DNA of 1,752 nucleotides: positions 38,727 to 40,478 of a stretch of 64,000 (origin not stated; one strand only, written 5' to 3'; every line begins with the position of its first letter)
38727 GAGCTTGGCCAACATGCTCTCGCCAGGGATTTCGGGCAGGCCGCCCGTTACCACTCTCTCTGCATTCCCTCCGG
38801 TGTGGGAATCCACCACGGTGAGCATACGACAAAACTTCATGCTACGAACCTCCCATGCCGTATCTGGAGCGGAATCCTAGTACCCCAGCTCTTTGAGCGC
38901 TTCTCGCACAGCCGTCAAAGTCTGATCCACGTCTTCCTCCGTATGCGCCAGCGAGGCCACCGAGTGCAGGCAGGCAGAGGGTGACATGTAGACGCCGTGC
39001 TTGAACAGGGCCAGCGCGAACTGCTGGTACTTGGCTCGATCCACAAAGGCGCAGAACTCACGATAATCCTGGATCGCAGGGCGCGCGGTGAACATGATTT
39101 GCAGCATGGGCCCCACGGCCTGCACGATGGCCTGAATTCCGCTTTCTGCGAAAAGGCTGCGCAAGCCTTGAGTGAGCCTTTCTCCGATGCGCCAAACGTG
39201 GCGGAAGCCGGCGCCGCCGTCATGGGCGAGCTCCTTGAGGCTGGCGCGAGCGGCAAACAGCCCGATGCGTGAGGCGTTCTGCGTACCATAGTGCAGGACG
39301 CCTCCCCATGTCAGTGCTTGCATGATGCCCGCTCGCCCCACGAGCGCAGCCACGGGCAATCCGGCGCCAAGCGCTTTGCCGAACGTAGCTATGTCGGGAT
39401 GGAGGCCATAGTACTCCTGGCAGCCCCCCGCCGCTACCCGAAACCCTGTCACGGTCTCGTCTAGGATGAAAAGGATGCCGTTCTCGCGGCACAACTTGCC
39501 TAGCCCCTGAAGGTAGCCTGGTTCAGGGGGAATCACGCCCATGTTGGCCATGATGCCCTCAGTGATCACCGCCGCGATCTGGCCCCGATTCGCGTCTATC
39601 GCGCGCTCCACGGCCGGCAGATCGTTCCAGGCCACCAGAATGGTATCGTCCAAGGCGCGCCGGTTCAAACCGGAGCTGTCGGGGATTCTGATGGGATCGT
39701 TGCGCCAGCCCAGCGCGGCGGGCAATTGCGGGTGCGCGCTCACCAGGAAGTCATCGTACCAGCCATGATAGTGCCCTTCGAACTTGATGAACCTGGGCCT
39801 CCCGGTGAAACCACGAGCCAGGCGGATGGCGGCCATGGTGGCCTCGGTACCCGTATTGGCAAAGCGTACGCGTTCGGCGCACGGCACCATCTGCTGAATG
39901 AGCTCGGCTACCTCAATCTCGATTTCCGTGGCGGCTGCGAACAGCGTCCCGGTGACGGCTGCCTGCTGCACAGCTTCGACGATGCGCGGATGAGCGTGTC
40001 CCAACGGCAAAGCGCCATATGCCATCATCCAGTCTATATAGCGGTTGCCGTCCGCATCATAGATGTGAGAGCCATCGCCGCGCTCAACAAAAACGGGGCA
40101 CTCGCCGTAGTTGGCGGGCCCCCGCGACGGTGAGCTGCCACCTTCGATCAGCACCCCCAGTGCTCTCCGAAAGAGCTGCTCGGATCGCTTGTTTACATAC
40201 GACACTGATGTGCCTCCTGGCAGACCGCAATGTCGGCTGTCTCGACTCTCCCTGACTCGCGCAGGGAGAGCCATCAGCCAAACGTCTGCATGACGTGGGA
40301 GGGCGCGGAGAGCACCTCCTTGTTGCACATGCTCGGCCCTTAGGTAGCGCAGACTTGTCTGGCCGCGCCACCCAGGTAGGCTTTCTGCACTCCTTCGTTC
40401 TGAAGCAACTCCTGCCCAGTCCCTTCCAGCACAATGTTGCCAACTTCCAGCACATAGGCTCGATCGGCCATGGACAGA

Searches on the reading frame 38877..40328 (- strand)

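Call 66: search_protein_families(library=pfam, proteins=[window:38877-40328:-], max_evalue=0.001)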
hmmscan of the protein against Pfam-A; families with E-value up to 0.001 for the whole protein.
window:38877-40328:- (483 aa): 1 family
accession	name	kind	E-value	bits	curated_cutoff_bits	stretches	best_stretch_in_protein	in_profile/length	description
PF00202.27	Aminotran_3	-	3.2e-67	227.4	30.5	1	73-478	5-403/403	Aminotransferase class-III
